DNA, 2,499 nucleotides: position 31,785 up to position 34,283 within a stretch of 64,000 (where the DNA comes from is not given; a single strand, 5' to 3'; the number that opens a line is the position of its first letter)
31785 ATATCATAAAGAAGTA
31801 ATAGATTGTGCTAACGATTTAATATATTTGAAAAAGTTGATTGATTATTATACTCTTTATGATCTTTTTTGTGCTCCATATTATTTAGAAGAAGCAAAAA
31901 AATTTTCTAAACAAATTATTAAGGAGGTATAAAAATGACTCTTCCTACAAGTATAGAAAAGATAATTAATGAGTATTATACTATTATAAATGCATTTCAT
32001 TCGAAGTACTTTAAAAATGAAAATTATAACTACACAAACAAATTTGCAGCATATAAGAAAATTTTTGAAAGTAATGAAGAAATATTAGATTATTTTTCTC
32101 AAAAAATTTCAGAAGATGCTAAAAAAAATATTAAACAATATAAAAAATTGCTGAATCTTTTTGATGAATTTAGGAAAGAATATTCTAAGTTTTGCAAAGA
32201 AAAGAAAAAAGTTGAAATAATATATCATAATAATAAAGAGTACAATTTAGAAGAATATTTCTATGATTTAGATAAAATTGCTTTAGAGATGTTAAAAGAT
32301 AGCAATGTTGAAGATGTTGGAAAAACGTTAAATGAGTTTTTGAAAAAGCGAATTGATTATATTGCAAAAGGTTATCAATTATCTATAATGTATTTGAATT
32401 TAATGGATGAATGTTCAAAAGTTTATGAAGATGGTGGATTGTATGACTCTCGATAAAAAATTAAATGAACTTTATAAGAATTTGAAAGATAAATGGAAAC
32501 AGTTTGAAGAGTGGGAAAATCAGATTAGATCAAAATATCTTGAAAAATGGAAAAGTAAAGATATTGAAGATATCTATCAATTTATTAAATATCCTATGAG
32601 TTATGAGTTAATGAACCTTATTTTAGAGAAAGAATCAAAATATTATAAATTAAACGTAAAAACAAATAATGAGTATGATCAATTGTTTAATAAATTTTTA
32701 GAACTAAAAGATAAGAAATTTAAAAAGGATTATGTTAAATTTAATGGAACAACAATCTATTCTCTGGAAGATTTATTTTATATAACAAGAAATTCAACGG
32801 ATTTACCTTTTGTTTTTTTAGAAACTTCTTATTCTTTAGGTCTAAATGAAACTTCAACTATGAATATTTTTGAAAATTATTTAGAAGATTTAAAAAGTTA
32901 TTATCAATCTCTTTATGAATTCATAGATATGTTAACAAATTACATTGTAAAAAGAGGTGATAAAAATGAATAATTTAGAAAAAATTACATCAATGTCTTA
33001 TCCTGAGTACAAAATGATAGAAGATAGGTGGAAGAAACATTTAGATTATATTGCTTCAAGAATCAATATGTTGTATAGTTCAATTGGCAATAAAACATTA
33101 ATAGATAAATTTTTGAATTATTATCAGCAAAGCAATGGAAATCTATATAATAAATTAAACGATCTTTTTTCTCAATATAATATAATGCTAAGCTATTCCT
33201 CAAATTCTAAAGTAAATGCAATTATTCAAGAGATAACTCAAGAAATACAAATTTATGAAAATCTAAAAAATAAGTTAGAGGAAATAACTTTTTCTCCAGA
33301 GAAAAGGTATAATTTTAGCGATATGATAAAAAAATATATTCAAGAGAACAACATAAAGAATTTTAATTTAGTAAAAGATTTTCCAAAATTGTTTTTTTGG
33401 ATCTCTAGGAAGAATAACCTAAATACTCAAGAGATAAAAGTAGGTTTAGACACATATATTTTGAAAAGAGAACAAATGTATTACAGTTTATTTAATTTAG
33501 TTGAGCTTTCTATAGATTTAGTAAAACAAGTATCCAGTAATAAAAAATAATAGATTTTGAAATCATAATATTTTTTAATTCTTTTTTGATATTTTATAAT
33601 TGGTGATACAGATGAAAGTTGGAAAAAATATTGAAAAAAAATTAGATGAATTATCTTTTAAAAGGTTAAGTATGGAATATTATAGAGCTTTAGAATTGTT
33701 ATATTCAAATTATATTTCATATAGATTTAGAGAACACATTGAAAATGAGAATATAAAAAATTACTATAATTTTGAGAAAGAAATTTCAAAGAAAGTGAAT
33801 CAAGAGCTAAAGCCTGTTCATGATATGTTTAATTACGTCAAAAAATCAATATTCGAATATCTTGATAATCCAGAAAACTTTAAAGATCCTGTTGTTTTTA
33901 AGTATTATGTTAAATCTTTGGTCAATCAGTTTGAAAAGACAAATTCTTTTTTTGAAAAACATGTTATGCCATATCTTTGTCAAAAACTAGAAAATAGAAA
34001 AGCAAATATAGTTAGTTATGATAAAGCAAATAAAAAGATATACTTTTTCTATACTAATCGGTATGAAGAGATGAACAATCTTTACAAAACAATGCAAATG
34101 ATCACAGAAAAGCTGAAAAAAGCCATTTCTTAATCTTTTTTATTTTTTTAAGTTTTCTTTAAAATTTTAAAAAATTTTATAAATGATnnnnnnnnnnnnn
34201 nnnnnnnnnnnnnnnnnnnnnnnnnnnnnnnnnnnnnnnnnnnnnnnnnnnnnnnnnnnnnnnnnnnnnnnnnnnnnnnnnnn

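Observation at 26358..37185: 11-kb co-directional array of 16 tightly packed small ORFs of entirely unknown function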

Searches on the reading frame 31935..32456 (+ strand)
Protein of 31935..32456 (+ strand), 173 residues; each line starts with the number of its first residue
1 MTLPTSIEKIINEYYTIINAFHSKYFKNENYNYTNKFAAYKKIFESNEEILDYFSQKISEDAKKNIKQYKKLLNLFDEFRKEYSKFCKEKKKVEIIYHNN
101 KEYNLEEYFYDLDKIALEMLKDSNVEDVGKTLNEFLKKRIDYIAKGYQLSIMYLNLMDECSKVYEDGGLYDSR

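Call 6: search_protein_families(library=pfam, max_evalue=0.1, proteins=[window:31935-32456:+])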
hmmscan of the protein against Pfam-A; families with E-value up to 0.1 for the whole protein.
window:31935-32456:+ (173 aa): 2 families
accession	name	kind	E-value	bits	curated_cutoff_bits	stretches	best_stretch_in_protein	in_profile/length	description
PF14817.11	HAUS5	-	0.0031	16.8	25.6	1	38-165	132-232/643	HAUS augmin-like complex subunit 5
PF12588.13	PSDC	-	0.039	14.5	23.4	1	39-96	6-72/138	Phophatidylserine decarboxylase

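Call 11: find_encoding_contigs(protein=window:31935-32456:+, flank=10000, max_places=6)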
Protein window:31935-32456:+ (173 aa): no gene with exactly this product is on record in the collection.

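Call 77: search_protein_families(library=padloc, max_evalue=0.05, proteins=[window:31935-32456:+])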
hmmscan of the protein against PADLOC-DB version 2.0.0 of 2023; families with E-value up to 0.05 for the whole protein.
window:31935-32456:+ (173 aa): 2 families
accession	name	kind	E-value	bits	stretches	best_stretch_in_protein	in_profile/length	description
PDLC03963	SoFic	-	0.00015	19.2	1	20-94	223-297/361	-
PDLC01439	typeIV_DinG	-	0.031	10.9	1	7-123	231-336/575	CAS-IV-A; associated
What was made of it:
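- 31935..32456 (+): O09, 173 aa, pI 6.2, orphan. The weak SoFic hit was rejected (call 77).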

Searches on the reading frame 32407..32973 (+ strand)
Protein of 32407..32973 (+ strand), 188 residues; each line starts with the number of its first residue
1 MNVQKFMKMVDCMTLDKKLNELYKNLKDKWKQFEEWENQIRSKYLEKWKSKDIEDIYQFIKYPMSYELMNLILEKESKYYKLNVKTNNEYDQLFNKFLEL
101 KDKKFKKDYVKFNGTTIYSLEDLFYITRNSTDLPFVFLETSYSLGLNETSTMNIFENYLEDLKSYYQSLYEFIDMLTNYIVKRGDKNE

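Call 6: search_protein_families(library=pfam, max_evalue=0.1, proteins=[window:32407-32973:+])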
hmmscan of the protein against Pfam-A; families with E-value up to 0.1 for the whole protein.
window:32407-32973:+ (188 aa): 0 families

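Call 65: predict_structure(protein=window:32443-32973:+)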
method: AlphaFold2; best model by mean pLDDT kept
length: 176 residues; sequences in the alignment: 1
mean_pLDDT: 65.4   pTM: 0.65
mean pLDDT of the five models: 65.4, 63.5, 61.0, 55.8, 46.0
residues with pLDDT >= 90: 10; 70-90: 71; 50-70: 45; < 50: 50
segments of 3 or more residues with pLDDT < 50: 53-56, 61-74, 91-104, 106-110, 113-118, 173-176
pLDDT, mean of each block of 10 residues (from residue 1): 81 91 86 75 56 49 43 53 59 42 46 51 78 82 81 76 72 49
secondary structure, 60 per line:
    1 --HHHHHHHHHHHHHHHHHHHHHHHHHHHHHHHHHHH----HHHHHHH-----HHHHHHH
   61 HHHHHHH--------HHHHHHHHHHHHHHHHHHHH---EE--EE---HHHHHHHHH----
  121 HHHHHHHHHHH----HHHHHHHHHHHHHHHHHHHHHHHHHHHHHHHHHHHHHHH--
elements in order: H3-37 H42-48 H54-67 H76-95 H108-116 H121-131 H136-174
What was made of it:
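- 32443..32973 (+): O10, 176 aa (refined start), pI 5.5; overlaps O09 by 14 nt. AF2 single-sequence model has pLDDT 65 and pTM 0.65, with seven helices (call 65).
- Tried and rejected: AF2 on O10 was moderate (pLDDT 65, pTM 0.65; call 65).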

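Call 67: fold_search(model_id=the predicted structure, library=pdb)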
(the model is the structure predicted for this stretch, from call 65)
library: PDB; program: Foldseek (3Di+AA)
matches with E <= 10: 49; with E <= 0.001: 0
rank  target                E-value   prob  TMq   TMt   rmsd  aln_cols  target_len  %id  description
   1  1rty_B                1.3e+00  0.16  0.27  0.28  17.8       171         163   12  Crystal Structure of Bacillus subtilis YvqK, a putative ATP-binding Cobalamin Adenosyltransferase, The North East Stru (released 2003-12-23)
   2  5tqw_A                3.3e+00  0.05  0.20  0.07  29.5       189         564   14  CryoEM reconstruction of human IKK1, open conformation 1 (released 2016-11-09)
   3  9g9d_C                3.7e+00  0.06  0.13  0.16  14.1       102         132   12  CryoEM structure of Enterococcus italicus Csm-crRNA-CTR (4.3) complex (released 2025-02-05)
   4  6c9i_B                4.0e+00  0.05  0.17  0.20  17.1       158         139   13  Single-Particle reconstruction of DARP14 - A designed protein scaffold displaying ~17kDa DARPin proteins - Scaffold (released 2018-03-21)
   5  6e6a_B                4.5e+00  0.08  0.28  0.30  17.9       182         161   13  Triclinic crystal form of IncA G144A point mutant (released 2019-07-10)
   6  7jrq                  4.7e+00  0.09  0.25  0.32  21.2       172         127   16  Crystallographically Characterized De Novo Designed Mn-Diphenylporphyrin Binding Protein (released 2021-01-13)
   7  2jaa_A                4.7e+00  0.06  0.24  0.25  23.5       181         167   14  SeMet substituted Shigella Flexneri Ipad (released 2006-11-30)
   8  8vsj_C                5.0e+00  0.07  0.19  0.26  17.4       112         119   12  Engineered peptide-specific binder in complex with HLA-DR1/CLIP (released 2024-10-02)
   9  8gyn                  5.0e+00  0.03  0.17  0.18  18.3       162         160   14  zebrafish TIPE1 strucutre in complex with PE (released 2023-04-19)
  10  9h3c                  5.2e+00  0.03  0.14  0.12  13.1       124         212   13  De novo designed alpha helical toroidal protein with a Ru-cofactor (released 2025-10-22)
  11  2ah6_A                5.5e+00  0.04  0.19  0.21  16.8       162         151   12  Crystal structure of a putative cobalamin adenosyltransferase (bh1595) from bacillus halodurans c-125 at 1.60 A resolu (released 2005-08-16)
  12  3pvp_A                5.8e+00  0.06  0.19  0.29  11.2       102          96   16  Structure of Mycobacterium tuberculosis DnaA-DBD in complex with box2 DNA (released 2011-05-25)
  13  8flj_C                5.8e+00  0.02  0.17  0.13  18.6       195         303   14  Cas1-Cas2/3 integrase and IHF bound to CRISPR leader, repeat and foreign DNA (released 2023-09-06)
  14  6y07_MODEL_1_A        6.1e+00  0.08  0.27  0.30  19.9       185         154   10  Designing a Granulopoietic Protein by Topological Rescaffolding 1: Sohair (released 2020-03-18)
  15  2d4c_D                6.1e+00  0.05  0.25  0.21  18.5       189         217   14  Crystal structure of the endophilin BAR domain mutant (released 2006-07-11)
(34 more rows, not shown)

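Call 77: search_protein_families(library=padloc, max_evalue=0.05, proteins=[window:32407-32973:+])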
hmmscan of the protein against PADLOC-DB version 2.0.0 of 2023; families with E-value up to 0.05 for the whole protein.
window:32407-32973:+ (188 aa): 0 families

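Call 82: fold_search(model_id=the predicted structure, library=viral)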
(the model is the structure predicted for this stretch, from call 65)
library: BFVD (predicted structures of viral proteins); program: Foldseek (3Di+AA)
matches with E <= 10: 75; with E <= 0.001: 0
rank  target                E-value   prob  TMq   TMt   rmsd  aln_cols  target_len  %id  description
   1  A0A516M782            5.7e-01  0.12  0.18  0.16  16.8       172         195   14  (no name in the UniProt tables at hand)
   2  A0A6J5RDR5            6.7e-01  0.08  0.16  0.14  18.3       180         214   14  Uncharacterized protein [uncultured Caudovirales phage]
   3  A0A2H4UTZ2            1.2e+00  0.13  0.25  0.24  33.6       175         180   17  Uncharacterized protein [Bodo saltans virus]
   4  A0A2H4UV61            1.2e+00  0.11  0.23  0.06  23.8       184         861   14  Uncharacterized protein [Bodo saltans virus]
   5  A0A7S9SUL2            1.7e+00  0.07  0.20  0.19  18.0       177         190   15  Cobalamin adenosyltransferase [Virus NIOZ-UU159]
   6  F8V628                1.7e+00  0.06  0.19  0.12  24.4       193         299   19  Uncharacterized protein L490b [Acanthamoeba polyphaga mimivirus]
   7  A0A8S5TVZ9            2.0e+00  0.08  0.22  0.09  25.5       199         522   12  Minor capsid protein [Siphoviridae sp. ctmxA102]
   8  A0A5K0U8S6            2.0e+00  0.05  0.17  0.16  19.2       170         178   16  Uncharacterized protein (Fragment) [Yasminevirus sp. GU-2018]
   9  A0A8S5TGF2            2.8e+00  0.08  0.25  0.13  17.8       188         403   14  Uncharacterized protein [Myoviridae sp. ctIty1]
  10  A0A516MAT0            2.9e+00  0.08  0.25  0.24  16.4       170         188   16  (no name in the UniProt tables at hand)
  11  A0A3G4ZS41            3.4e+00  0.23  0.40  0.22  10.3       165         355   13  Uncharacterized protein [Edafosvirus sp.]
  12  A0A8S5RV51            3.4e+00  0.05  0.16  0.04  19.9       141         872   13  Uncharacterized protein [Siphoviridae sp. ctHip2]
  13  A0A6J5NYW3            3.6e+00  0.06  0.24  0.08  38.7       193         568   19  Endonuclease subunit [uncultured Caudovirales phage]
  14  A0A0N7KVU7            3.9e+00  0.06  0.23  0.17  22.0       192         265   12  (no name in the UniProt tables at hand)
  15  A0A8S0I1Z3            3.9e+00  0.03  0.16  0.16  23.8       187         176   12  (no name in the UniProt tables at hand)
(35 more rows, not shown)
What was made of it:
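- On Integrated provirus / tRNA-targeting integrative element: BFVD fold search gave nothing (call 82).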

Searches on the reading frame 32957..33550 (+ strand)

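Call 6: search_protein_families(library=pfam, max_evalue=0.1, proteins=[window:32957-33550:+])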
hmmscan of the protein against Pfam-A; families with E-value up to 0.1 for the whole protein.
window:32957-33550:+ (197 aa): 1 family
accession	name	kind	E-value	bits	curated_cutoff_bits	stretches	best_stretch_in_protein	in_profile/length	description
PF14966.11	DNA_repr_REX1B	-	0.026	15.5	24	1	48-136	2-84/94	DNA repair REX1-B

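Call 77: search_protein_families(library=padloc, max_evalue=0.05, proteins=[window:32957-33550:+])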
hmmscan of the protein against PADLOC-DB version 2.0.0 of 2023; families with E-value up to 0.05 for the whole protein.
window:32957-33550:+ (197 aa): 0 families

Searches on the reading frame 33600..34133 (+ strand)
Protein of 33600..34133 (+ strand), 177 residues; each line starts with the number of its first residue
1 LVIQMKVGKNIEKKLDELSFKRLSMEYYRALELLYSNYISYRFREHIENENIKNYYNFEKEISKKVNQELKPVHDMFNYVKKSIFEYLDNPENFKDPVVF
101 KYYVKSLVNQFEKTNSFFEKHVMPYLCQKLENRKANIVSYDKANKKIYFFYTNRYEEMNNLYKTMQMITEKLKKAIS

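Call 6: search_protein_families(library=pfam, max_evalue=0.1, proteins=[window:33600-34133:+])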
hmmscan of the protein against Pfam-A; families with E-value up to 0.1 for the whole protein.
window:33600-34133:+ (177 aa): 1 family
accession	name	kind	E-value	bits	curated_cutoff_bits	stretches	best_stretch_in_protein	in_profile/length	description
PF11770.13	GAPT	-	0.0055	16.9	21.1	1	32-69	110-148/156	GRB2-binding adapter (GAPT)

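Call 77: search_protein_families(library=padloc, max_evalue=0.05, proteins=[window:33600-34133:+])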
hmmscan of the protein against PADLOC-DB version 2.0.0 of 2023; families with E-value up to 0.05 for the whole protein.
window:33600-34133:+ (177 aa): 0 families
